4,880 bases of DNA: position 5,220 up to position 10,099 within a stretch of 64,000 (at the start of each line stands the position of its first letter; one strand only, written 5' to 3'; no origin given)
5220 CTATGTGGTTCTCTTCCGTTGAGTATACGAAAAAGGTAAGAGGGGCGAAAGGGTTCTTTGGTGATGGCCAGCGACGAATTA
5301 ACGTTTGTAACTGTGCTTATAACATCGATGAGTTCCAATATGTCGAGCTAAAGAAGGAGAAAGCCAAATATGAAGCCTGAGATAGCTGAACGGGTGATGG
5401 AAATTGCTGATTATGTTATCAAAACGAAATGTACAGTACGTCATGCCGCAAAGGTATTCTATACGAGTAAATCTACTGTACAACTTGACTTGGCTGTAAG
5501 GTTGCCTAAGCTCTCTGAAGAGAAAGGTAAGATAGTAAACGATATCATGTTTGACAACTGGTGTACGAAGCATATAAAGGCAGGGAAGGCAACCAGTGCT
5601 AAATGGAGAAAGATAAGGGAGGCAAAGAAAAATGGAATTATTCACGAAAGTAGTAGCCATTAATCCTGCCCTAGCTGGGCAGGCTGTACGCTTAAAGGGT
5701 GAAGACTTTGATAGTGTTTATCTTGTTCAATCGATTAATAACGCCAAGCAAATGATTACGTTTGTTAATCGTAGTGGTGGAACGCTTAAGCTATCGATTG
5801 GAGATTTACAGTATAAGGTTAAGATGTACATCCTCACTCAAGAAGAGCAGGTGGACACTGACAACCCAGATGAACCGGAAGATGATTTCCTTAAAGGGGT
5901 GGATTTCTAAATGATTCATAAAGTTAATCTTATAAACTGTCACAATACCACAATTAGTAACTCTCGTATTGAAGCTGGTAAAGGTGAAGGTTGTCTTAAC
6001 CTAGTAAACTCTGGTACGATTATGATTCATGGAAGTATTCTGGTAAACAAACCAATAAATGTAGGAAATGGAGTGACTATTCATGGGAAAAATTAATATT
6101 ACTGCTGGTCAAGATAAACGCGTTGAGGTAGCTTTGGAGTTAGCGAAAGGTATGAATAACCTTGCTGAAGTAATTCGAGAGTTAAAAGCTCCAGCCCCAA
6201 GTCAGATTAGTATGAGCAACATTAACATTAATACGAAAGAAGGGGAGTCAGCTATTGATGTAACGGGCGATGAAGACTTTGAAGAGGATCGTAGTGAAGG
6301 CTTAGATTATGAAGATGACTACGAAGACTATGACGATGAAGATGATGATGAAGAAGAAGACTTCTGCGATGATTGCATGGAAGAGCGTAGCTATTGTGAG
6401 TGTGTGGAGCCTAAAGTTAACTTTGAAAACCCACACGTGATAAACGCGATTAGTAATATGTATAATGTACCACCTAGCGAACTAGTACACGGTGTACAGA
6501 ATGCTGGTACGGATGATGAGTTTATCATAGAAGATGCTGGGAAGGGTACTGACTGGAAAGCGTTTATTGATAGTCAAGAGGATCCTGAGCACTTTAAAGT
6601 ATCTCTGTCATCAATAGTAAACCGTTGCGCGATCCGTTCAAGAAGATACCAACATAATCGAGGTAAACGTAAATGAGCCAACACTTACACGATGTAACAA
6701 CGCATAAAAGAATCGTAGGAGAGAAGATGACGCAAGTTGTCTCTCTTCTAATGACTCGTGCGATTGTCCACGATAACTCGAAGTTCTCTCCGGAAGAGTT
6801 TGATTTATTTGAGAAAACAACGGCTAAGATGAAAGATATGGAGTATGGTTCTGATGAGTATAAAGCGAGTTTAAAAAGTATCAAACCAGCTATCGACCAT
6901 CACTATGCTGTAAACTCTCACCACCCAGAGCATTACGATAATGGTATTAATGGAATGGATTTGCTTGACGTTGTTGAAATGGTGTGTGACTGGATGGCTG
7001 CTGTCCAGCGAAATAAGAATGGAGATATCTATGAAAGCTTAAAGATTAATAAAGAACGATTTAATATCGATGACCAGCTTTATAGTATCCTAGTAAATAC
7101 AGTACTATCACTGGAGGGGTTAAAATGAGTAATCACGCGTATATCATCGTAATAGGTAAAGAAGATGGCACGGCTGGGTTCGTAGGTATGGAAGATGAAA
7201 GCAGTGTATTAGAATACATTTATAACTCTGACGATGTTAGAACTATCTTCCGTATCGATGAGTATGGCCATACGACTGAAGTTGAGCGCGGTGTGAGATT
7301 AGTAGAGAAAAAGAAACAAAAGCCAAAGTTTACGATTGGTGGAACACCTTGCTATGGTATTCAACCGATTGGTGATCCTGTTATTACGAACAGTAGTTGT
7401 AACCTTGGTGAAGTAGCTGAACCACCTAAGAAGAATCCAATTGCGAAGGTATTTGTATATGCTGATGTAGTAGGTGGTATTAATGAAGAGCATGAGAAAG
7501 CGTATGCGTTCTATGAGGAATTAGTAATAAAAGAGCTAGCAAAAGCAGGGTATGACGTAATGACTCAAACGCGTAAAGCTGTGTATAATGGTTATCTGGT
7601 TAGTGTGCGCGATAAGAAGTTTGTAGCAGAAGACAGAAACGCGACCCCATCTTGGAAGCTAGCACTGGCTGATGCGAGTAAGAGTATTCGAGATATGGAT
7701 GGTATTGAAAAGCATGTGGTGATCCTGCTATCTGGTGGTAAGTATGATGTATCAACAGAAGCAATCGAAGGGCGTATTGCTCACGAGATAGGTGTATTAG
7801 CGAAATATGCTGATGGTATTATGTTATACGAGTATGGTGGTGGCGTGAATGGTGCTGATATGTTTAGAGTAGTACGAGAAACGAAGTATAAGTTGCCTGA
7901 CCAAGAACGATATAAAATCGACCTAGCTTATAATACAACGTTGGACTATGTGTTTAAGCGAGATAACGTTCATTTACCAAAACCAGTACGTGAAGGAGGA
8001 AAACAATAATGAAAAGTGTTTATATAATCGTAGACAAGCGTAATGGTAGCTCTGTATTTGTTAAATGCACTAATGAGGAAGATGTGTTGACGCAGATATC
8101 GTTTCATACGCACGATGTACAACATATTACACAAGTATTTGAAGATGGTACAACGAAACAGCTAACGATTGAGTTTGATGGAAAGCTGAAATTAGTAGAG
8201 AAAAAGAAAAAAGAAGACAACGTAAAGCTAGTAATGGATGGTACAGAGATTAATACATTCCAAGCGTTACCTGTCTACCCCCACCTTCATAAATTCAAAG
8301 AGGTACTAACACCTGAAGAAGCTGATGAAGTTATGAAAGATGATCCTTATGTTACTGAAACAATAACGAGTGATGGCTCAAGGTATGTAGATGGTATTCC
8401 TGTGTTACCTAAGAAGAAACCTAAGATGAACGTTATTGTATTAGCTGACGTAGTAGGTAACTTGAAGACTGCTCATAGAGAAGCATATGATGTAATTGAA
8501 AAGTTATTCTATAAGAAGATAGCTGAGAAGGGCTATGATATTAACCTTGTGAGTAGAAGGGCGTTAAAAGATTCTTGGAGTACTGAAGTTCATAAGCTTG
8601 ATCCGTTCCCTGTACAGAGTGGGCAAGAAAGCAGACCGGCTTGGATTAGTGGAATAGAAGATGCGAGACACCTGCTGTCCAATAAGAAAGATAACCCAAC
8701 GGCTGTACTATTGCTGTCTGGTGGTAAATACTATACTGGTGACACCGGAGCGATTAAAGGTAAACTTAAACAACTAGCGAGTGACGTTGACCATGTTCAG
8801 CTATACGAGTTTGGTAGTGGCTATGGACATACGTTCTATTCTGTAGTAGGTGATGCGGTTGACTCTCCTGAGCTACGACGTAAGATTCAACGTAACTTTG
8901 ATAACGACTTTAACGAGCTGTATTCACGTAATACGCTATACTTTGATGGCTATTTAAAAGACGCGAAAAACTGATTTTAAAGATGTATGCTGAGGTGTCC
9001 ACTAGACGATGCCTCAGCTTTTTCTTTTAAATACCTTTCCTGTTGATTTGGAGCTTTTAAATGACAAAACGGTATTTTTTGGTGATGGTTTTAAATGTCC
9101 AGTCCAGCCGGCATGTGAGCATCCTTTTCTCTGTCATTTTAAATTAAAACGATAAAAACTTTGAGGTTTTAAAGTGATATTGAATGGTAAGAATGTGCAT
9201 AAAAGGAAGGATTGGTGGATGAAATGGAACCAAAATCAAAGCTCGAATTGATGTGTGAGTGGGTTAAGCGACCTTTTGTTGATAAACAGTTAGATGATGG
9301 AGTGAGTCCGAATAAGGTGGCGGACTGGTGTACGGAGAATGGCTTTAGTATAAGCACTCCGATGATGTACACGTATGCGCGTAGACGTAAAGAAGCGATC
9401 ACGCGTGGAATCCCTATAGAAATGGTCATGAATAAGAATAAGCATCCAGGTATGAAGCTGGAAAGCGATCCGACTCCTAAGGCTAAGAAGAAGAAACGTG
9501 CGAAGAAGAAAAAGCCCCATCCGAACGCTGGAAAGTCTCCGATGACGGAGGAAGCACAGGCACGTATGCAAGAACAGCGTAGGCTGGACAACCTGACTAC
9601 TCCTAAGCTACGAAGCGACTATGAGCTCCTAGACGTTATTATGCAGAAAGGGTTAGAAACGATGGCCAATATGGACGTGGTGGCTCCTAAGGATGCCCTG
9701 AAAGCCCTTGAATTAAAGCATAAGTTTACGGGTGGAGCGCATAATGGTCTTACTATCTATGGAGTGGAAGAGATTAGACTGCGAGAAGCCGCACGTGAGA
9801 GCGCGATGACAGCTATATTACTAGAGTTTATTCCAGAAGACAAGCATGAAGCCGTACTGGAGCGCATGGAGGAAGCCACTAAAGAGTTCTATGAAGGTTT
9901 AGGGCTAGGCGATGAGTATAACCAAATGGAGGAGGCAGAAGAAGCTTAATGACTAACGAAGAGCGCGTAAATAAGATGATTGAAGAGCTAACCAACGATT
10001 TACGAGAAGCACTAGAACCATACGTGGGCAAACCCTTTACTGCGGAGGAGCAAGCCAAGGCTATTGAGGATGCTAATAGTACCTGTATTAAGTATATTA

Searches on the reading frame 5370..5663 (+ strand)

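Call 70: search_protein_families(library=phrogs, proteins=[window:5370-5663:+], max_evalue=0.001)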
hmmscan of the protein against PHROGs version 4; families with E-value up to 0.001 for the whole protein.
window:5370-5663:+ (97 aa): 1 family
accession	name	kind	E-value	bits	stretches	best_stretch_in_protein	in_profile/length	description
phrog_11726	-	moron, auxiliary metabolic gene and host takeover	1.1e-19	71.3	1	3-82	9-88/89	sporulation stage III protein D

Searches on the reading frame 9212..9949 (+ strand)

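Call 70: search_protein_families(library=phrogs, proteins=[window:9212-9949:+], max_evalue=0.001)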
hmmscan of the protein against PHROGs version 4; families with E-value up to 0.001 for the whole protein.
window:9212-9949:+ (245 aa): 1 family
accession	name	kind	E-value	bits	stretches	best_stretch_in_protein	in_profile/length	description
phrog_1007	-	unknown function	2.3e-62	211.5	1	8-242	12-225/233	-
